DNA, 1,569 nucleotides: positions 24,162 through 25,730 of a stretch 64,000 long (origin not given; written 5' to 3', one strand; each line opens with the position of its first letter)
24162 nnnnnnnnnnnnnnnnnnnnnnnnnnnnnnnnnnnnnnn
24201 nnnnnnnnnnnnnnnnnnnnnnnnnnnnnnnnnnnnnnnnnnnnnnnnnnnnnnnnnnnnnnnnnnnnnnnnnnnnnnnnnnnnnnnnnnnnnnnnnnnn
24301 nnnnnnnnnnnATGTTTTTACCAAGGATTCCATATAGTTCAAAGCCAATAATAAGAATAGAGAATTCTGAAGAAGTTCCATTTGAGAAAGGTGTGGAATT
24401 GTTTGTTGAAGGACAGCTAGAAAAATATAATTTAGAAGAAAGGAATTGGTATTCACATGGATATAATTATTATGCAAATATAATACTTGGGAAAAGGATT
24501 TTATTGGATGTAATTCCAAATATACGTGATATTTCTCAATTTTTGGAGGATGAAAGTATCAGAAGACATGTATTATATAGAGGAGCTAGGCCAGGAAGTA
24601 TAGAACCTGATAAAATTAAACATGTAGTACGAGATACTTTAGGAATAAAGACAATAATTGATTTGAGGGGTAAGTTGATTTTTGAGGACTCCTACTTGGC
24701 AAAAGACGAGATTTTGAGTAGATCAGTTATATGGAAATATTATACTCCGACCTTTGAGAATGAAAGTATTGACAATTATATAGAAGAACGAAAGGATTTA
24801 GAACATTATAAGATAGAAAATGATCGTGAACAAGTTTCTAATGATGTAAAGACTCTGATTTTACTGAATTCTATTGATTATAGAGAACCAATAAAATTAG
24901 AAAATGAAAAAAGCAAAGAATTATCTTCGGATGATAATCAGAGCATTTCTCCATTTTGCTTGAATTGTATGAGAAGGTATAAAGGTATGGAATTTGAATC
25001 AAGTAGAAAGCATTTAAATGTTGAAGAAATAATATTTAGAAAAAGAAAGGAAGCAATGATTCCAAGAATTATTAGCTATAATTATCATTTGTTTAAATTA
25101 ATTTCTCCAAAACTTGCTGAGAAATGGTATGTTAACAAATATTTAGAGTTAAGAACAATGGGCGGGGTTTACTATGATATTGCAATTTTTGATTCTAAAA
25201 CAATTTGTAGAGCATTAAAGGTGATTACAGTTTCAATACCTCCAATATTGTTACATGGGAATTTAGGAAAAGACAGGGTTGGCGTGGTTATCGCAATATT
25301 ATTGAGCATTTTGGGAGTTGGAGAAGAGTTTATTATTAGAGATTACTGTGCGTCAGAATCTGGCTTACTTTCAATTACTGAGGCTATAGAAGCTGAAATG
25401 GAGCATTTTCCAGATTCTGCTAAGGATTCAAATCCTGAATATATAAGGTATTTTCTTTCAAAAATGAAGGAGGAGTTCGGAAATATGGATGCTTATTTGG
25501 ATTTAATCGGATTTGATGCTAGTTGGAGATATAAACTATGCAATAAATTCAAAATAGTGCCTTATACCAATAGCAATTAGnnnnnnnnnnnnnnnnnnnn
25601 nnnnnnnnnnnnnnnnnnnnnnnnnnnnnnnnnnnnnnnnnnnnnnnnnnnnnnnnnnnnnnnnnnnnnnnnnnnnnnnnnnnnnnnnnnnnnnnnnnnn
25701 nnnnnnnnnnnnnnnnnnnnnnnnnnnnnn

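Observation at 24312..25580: Tyrosine-phosphatase-fold protein whose catalytic cysteine is replaced by glycine (STYX-like pseudophosphatase)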

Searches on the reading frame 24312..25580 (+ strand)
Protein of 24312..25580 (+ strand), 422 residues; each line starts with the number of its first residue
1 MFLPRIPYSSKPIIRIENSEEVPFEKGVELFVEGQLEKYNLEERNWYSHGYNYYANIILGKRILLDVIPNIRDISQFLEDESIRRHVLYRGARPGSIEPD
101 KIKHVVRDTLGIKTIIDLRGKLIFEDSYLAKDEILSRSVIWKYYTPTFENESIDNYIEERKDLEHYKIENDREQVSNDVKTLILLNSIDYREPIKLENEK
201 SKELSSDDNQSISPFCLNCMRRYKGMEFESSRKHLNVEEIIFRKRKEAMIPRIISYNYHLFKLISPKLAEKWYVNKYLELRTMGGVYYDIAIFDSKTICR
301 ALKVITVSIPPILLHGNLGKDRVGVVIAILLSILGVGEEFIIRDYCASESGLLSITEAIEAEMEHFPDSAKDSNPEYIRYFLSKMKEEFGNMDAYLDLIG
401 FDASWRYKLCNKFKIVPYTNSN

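Call 3: search_protein_families(library=pfam, proteins=[window:24312-25580:+], max_evalue=1)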
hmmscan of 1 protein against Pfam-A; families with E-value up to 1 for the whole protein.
window:24312-25580:+ (422 aa): 2 families
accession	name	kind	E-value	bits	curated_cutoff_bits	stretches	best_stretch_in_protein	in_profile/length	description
PF13350.11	Y_phosphatase3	-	5e-31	109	22.2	2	239-412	52-237/240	Tyrosine phosphatase family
PF03162.18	Y_phosphatase2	-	0.00097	19.2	27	1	295-334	76-116/165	Tyrosine phosphatase family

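Call 4: search_protein_families(library=ncbifam, proteins=[window:24312-25580:+], max_evalue=1)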
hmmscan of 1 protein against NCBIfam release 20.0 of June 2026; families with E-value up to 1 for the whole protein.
window:24312-25580:+ (422 aa): 3 families
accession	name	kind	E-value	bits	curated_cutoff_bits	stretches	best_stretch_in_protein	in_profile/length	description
TIGR00342.1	TIGR00342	equivalog_domain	0.02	14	264.5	1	151-244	33-131/373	tRNA uracil 4-sulfurtransferase ThiI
NF006099.0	PRK08251.1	equivalog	0.13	11.5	253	1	325-383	138-194/250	SDR family oxidoreductase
NF004199.0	PRK05653.1-4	equivalog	0.21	11.1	301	1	318-362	129-172/247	3-oxoacyl-ACP reductase FabG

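Call 5: search_solved_structures(query=window:24312-25577:+, max_evalue=1, show_alignments=3)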
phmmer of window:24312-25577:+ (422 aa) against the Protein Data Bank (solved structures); distinct sequences matched with E-value up to 1: 4.
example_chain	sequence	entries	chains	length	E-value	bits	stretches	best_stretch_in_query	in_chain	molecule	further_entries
8dhi_A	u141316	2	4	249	5.8e-08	35.4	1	285-396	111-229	TYR_PHOSPHATASE_2 domain-containing protein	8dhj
1ywf_A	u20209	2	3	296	0.0003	23.1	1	306-364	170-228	PHOSPHOTYROSINE PROTEIN PHOSPHATASE PTPB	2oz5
4iuy_A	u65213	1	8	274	0.25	13.5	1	320-389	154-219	Short chain dehydrogenase/reductase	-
5ilg_A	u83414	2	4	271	0.92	11.7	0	291-362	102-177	Photoreceptor dehydrogenase, isoform C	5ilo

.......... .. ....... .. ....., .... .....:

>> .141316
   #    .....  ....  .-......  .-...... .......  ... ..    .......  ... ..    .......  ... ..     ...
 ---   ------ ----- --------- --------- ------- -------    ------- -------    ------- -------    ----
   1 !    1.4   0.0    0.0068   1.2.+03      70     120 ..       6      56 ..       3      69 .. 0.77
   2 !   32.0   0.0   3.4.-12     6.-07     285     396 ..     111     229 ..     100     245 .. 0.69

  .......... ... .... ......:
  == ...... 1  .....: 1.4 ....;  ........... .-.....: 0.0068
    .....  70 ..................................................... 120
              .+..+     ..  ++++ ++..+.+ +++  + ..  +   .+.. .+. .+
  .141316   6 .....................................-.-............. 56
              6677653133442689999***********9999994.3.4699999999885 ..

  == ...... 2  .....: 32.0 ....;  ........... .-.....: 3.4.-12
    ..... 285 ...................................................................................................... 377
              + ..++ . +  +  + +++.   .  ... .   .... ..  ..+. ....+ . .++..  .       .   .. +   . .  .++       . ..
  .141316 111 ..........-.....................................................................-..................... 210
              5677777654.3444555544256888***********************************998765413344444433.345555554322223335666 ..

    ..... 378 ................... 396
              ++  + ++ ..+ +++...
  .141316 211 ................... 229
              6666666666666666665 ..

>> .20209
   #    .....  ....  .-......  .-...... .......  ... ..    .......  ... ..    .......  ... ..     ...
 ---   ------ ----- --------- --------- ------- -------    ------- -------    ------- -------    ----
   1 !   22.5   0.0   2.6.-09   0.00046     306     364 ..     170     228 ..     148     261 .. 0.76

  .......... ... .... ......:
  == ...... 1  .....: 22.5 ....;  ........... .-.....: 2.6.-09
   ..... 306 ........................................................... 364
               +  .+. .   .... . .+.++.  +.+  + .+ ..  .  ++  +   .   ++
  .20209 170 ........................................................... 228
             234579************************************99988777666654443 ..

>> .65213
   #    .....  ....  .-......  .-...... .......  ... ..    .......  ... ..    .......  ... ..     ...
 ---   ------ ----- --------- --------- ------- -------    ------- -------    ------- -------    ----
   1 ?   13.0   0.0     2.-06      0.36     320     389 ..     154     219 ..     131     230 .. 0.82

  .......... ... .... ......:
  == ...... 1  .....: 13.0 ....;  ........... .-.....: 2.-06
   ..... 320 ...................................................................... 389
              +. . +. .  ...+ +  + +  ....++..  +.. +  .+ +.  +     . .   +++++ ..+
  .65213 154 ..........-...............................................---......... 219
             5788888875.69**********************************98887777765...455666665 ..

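Call 6: find_homologous_proteins(query=window:24312-25577:+)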
Query window:24312-25577:+ (422 aa): 11 proteins with E <= 0.001 among 5714 candidates.
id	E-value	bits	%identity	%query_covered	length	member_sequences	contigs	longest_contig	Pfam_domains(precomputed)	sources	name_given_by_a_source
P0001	4.4e-280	947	100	100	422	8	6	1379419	PF13350.12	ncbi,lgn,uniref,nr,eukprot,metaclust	ncbi:bacterial type serine/tyrosine phosphatase [Cryptosporidium parvum Iowa II]|uniref:Bacterial ty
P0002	5.3e-222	755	79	99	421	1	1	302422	PF13350.12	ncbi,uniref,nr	ncbi:bacterial type serine tyrosine phosphatase [Cryptosporidium sp. chipmunk genotype I]|uniref:bac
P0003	1.3e-207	708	74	98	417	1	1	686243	PF13350.12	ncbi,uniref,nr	ncbi:serine tyrosine phosphatase [Cryptosporidium ubiquitum]|uniref:Serine tyrosine phosphatase n=1 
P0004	7.5e-200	682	72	98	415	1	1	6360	PF13350.12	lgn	-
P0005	2.7e-190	651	68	98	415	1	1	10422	PF13350.12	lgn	-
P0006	1.3e-185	635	67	99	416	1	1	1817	PF13350.12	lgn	-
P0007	2.3e-180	618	64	99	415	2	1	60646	PF13350.12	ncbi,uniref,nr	ncbi:serine/tyrosine phosphatase [Cryptosporidium canis]|uniref:Serine/tyrosine phosphatase n=1 Tax=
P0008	1.5e-159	550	60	98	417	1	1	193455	PF13350.12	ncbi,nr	ncbi:bacterial type serine/tyrosine phosphatase [Cryptosporidium felis]|nr:bacterial type serine/tyr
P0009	1.2e-128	448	51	98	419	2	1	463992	PF13350.12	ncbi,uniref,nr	ncbi:bacterial type serine tyrosine phosphatase [Cryptosporidium bovis]|uniref:bacterial type serine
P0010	3.1e-7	48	31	27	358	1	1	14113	PF13350.12,PF22784.2,PF03162.19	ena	-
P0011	5.4e-6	44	30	29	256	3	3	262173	PF13350.12,PF22741.2,PF03162.19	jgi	-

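Call 9: list_cluster_members(proteins=[P0001])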
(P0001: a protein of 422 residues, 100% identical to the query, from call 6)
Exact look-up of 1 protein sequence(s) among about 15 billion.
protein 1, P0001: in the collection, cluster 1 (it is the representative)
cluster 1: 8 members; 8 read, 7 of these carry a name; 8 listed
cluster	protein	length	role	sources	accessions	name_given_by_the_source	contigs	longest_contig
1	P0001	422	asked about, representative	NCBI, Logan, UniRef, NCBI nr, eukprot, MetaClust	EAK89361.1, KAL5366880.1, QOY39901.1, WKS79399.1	bacterial type serine/tyrosine phosphatase [Cryptosporidium parvum Iowa II] | Bacterial type serine/tyrosine phosphatase n=3 Tax=Cryptosporidium parvum TaxID=5807 ... | QOY39901.1 hypothetical protein CPATCC_003957 [Cryptosporidium parvum]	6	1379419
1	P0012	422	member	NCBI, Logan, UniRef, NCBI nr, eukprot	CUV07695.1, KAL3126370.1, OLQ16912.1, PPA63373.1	unnamed protein product [Cryptosporidium hominis] | Tyrosine specific protein phosphatases domain-containing protein n=2 Tax=Cryptosporidium ... | hypothetical protein ChTU502y2012_388g0140 [Cryptosporidium hominis]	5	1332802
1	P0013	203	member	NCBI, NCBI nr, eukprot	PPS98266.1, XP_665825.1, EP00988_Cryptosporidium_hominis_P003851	Uncharacterized protein GY17_00000575 [Cryptosporidium hominis] | hypothetical protein [Cryptosporidium hominis TU502] | PPS98266.1 Uncharacterized protein GY17_00000575 [Cryptosporidium hominis]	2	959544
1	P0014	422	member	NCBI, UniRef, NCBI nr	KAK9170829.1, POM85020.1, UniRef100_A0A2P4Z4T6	Tyrosine phosphatase family protein [Cryptosporidium meleagridis] | Tyrosine phosphatase family protein n=1 Tax=Cryptosporidium meleagridis TaxID=93969 ...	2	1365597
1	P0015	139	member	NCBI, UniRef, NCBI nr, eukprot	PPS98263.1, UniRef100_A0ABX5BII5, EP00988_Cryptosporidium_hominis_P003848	Uncharacterized protein GY17_00000576 [Cryptosporidium hominis] | Uncharacterized protein n=1 Tax=Cryptosporidium hominis TaxID=237895 ... | PPS98263.1 Uncharacterized protein GY17_00000576 [Cryptosporidium hominis]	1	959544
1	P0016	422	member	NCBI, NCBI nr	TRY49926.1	Uncharacterized protein CTYZ_00000160 [Cryptosporidium tyzzeri]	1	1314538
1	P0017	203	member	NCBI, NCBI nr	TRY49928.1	Uncharacterized protein CTYZ_00000160 [Cryptosporidium tyzzeri]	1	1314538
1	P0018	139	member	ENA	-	-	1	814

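Call 12: find_homologous_proteins(query=A1, max_evalue=0.00001)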
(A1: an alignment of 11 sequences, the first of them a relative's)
Query A1 (11 sequences) (422 aa, profile of the alignment): 124 proteins with E <= 0.00001 among 8000 candidates; the best 120 are listed.
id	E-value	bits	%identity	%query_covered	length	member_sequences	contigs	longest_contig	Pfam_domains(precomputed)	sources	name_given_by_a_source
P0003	3.1e-220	749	74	98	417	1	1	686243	PF13350.12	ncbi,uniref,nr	ncbi:serine tyrosine phosphatase [Cryptosporidium ubiquitum]|uniref:Serine tyrosine phosphatase n=1 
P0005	4.0e-217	739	68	98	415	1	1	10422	PF13350.12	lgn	-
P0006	2.4e-216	736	67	99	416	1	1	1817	PF13350.12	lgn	-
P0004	5.1e-216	735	72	98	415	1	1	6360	PF13350.12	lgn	-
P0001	6.4e-215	732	100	100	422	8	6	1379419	PF13350.12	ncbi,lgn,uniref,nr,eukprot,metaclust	ncbi:bacterial type serine/tyrosine phosphatase [Cryptosporidium parvum Iowa II]|uniref:Bacterial ty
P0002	2.0e-214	730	79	99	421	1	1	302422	PF13350.12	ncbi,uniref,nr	ncbi:bacterial type serine tyrosine phosphatase [Cryptosporidium sp. chipmunk genotype I]|uniref:bac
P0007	5.3e-210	716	64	99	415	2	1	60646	PF13350.12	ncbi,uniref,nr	ncbi:serine/tyrosine phosphatase [Cryptosporidium canis]|uniref:Serine/tyrosine phosphatase n=1 Tax=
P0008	3.1e-200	683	60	98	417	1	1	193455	PF13350.12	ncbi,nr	ncbi:bacterial type serine/tyrosine phosphatase [Cryptosporidium felis]|nr:bacterial type serine/tyr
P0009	3.1e-187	641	51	98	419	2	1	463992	PF13350.12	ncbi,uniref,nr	ncbi:bacterial type serine tyrosine phosphatase [Cryptosporidium bovis]|uniref:bacterial type serine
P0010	7.2e-86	307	31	27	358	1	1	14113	PF13350.12,PF22784.2,PF03162.19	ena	-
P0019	1.3e-69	253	34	24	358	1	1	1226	PF13350.12,PF03162.19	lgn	-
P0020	3.0e-68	249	30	24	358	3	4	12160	PF13350.12,PF03162.19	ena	-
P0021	1.0e-65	240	28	27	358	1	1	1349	PF13350.12,PF03162.19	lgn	-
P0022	2.0e-62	229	29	26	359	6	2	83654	PF13350.12,PF22784.2,PF03162.19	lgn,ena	-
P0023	1.0e-61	227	28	25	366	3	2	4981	PF13350.12,PF22784.2,PF03162.19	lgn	-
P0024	3.6e-61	225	30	20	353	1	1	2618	PF13350.12,PF22784.2,PF03162.19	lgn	-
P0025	4.3e-61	225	25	25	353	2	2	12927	PF13350.12,PF22784.2,PF03162.19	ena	-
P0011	8.1e-61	224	30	29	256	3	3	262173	PF13350.12,PF22741.2,PF03162.19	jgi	-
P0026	4.0e-57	212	31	20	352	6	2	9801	PF13350.12,PF03162.19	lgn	-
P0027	5.8e-57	211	26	50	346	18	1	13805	PF13350.12,PF03162.19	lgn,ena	-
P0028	9.6e-56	207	32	27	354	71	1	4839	PF13350.12,PF03162.19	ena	-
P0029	1.5e-55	207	31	20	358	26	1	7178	PF13350.12,PF03162.19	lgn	-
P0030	4.3e-55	205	35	24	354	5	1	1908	PF13350.12,PF03162.19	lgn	-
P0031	6.1e-55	205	31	32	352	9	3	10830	PF13350.12,PF22784.2,PF03162.19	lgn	-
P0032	7.3e-55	205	32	20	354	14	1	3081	PF13350.12,PF03162.19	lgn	-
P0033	1.3e-54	204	33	20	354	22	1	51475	PF13350.12,PF03162.19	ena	-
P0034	1.8e-54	203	31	20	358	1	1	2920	PF13350.12,PF22784.2,PF22741.2,PF03162.19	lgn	-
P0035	2.5e-54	203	30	20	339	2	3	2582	PF13350.12,PF03162.19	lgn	-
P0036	2.7e-54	203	32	20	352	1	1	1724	PF13350.12,PF22784.2,PF03162.19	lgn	-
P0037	3.1e-54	202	28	27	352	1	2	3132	PF13350.12,PF22784.2,PF03162.19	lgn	-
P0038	3.5e-54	202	28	27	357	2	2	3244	PF13350.12,PF22784.2,PF03162.19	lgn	-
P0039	5.5e-54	202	35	24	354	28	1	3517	PF13350.12,PF03162.19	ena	-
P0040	6.6e-54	201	30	27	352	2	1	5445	PF13350.12,PF03162.19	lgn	-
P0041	7.0e-54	201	31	27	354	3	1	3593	PF13350.12,PF03162.19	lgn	-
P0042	1.0e-53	201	29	27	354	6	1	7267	PF13350.12,PF22784.2,PF03162.19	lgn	-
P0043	1.4e-53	200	32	20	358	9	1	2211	PF13350.12,PF22784.2,PF03162.19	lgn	-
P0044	2.6e-53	199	32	20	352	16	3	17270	PF13350.12,PF22784.2,PF03162.19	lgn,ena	-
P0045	2.7e-53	199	34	24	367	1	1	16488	PF13350.12,PF22784.2,PF03162.19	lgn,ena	-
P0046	5.2e-53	198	30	20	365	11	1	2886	PF13350.12,PF22784.2,PF03162.19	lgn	-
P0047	5.9e-53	198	31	20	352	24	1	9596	PF13350.12,PF22784.2,PF22785.2,PF03162.19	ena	-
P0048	6.2e-53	198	29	30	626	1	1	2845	PF13350.12,PF00294.30,PF03162.19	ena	-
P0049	9.8e-53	198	30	27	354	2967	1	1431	PF13350.12,PF03162.19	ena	-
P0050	1.8e-52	197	31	20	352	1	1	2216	PF13350.12,PF03162.19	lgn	-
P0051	1.9e-52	197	30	20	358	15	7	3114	PF13350.12,PF03162.19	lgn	-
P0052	2.4e-52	196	31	20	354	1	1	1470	PF13350.12,PF03162.19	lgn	-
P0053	3.4e-52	196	29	27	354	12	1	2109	PF13350.12,PF22784.2,PF03162.19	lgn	-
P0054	4.8e-52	195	26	20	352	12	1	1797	PF13350.12,PF03162.19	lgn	-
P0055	5.2e-52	195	33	27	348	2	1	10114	PF13350.12,PF03162.19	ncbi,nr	ncbi:MAG: tyrosine-protein phosphatase [Tannerellaceae bacterium]|nr:tyrosine-protein phosphatase [T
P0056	8.0e-52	195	32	20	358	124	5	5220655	PF13350.12,PF03162.19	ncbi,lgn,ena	-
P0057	1.0e-51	194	34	20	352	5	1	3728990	PF13350.12,PF03162.19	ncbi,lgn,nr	nr:tyrosine-protein phosphatase [Parabacteroides bouchesdurhonensis]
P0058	2.3e-51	193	30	20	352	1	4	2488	PF13350.12,PF03162.19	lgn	-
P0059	4.5e-51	192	29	20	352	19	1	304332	PF13350.12,PF22784.2,PF03162.19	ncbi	ncbi:tyrosine-protein phosphatase [Parabacteroides sp.]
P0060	4.6e-51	192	32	20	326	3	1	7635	PF13350.12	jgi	-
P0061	1.1e-50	191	30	24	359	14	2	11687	PF13350.12,PF22784.2,PF03162.19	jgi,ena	-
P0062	3.3e-50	189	30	20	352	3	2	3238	PF13350.12,PF22784.2,PF03162.19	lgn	-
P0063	3.8e-50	189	31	20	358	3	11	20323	PF13350.12,PF03162.19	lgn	-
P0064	1.9e-49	187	30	24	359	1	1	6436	PF13350.12,PF03162.19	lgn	-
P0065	4.7e-49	185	34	20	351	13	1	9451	PF13350.12,PF22784.2,PF03162.19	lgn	-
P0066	5.7e-49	185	34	20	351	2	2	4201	PF13350.12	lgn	-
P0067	6.9e-49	185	32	20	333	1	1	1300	PF13350.12,PF03162.19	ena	-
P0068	1.4e-48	184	32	20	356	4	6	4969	PF13350.12,PF03162.19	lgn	-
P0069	2.7e-48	183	30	20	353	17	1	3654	PF13350.12,PF22784.2,PF03162.19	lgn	-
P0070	4.6e-48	182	30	23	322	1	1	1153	PF13350.12,PF22784.2,PF03162.19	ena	-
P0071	5.3e-48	182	30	23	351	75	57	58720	PF13350.12,PF03162.19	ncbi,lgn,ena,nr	ncbi:MAG: tyrosine-protein phosphatase [Tannerellaceae bacterium]|nr:tyrosine-protein phosphatase [T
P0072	8.9e-48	181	39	23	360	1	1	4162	PF13350.12,PF03162.19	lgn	-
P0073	1.0e-47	181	29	20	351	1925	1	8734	PF13350.12,PF03162.19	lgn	-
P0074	1.3e-47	181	26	20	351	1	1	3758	PF13350.12,PF03162.19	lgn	-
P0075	1.9e-47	180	27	20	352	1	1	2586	PF13350.12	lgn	-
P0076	2.6e-47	180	30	23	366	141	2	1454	PF13350.12,PF03162.19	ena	-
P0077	3.4e-47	179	31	18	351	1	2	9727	PF13350.12,PF03162.19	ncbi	-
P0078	3.5e-47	179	34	20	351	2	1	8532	PF13350.12,PF03162.19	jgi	-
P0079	5.3e-47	179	32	20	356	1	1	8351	PF13350.12,PF03162.19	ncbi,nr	ncbi:MAG: tyrosine-protein phosphatase [Tannerellaceae bacterium]|nr:tyrosine-protein phosphatase [T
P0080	5.7e-47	179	33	20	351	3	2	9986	PF13350.12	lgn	-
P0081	1.0e-46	178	34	20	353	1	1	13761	PF13350.12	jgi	jgi:protein-tyrosine phosphatase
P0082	1.1e-46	178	53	9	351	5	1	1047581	PF13350.12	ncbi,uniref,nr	ncbi:tyrosine-protein phosphatase [Parabacteroides provencensis]|uniref:tyrosine-protein phosphatase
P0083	4.8e-46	175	30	20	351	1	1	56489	PF13350.12,PF03162.19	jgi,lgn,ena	-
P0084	9.7e-46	174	24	22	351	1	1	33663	PF13350.12,PF03162.19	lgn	-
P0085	3.4e-45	173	34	23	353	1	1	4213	PF13350.12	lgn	-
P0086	3.5e-45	173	33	20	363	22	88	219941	PF13350.12,PF03162.19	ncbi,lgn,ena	-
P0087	4.3e-45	172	31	24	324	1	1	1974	PF13350.12,PF03162.19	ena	-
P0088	8.2e-45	171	31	20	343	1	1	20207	PF13350.12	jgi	jgi:protein-tyrosine phosphatase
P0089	2.5e-44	170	36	20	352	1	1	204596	PF13350.12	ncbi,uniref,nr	ncbi:tyrosine-protein phosphatase [Parabacteroides sp. PF5-9]|uniref:tyrosine-protein phosphatase n=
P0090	3.6e-44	169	32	20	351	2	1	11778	PF13350.12,PF03162.19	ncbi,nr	ncbi:MAG: tyrosine-protein phosphatase [Tannerellaceae bacterium]|nr:tyrosine-protein phosphatase [T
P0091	4.1e-44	169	29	20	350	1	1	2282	PF13350.12,PF22784.2,PF03162.19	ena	-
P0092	4.7e-44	169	29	27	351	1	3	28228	PF13350.12,PF03162.19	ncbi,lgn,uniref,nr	ncbi:tyrosine-protein phosphatase [Massilibacteroides sp.]|uniref:tyrosine-protein phosphatase n=1 T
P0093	2.5e-43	167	30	24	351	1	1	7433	PF13350.12,PF03162.19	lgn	-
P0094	5.2e-43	165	47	9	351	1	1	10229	PF13350.12,PF03162.19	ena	-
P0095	7.9e-43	165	31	23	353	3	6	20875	PF13350.12,PF22784.2,PF03162.19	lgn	-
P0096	3.7e-42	163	31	27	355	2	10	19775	PF13350.12,PF03162.19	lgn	-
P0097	1.1e-40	158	37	20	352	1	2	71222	PF13350.12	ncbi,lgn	-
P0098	4.4e-40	156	28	20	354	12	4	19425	PF13350.12,PF03162.19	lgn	-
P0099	1.6e-35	141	27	26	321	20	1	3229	PF13350.12,PF03162.19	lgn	-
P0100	8.0e-35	139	27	34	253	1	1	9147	PF13350.12,PF03162.19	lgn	-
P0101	1.1e-34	138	26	20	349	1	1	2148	PF13350.12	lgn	-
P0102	3.2e-34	137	50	9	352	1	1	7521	PF13350.12,PF03162.19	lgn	-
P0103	3.7e-34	136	33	21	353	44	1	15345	PF13350.12,PF03162.19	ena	-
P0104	1.3e-33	135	29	20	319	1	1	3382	PF13350.12,PF22784.2,PF03162.19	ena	-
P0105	7.4e-30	122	27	26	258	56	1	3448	PF13350.12,PF03162.19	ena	-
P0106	1.6e-23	101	29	20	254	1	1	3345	PF13350.12,PF22784.2,PF22741.2,PF22785.2,PF03162.19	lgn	-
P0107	5.9e-22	96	26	20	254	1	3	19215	PF13350.12,PF22784.2,PF22741.2,PF03162.19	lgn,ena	-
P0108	2.0e-20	91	27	20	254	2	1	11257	PF13350.12,PF22784.2,PF22741.2,PF03162.19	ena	-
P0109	3.8e-20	90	27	20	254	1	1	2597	PF13350.12,PF22784.2,PF22741.2,PF22785.2,PF03162.19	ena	-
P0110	5.5e-19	86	26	20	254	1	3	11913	PF13350.12,PF22784.2,PF22741.2,PF03162.19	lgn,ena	-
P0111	2.0e-17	81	31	18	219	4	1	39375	PF13350.12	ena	-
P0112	2.9e-17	81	31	18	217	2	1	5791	PF13350.12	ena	-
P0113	1.4e-16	78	29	16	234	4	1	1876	PF13350.12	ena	-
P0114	6.5e-16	76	30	16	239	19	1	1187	PF13350.12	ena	-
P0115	1.3e-15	75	27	20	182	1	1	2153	PF13350.12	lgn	-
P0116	1.7e-15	75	29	16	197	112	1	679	PF13350.12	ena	-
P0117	4.3e-15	74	27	25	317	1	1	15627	PF13350.12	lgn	-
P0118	5.2e-15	73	29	16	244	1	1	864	PF13350.12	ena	-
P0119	5.6e-15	73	39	16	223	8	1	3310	PF13350.12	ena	-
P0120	2.3e-14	71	39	17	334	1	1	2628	PF13350.12,PF00011.28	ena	-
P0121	5.6e-14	70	28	16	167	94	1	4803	PF13350.12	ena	-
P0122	2.7e-13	68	28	16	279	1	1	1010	PF13350.12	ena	-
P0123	7.8e-12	63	34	20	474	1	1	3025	PF13350.12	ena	-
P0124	1.3e-11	62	25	17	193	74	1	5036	PF13350.12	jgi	-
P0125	4.5e-11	60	22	18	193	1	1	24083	PF13350.12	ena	-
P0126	1.6e-9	55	-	-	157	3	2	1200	PF13350.12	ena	-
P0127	2.5e-9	55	-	-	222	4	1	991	PF13350.12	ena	-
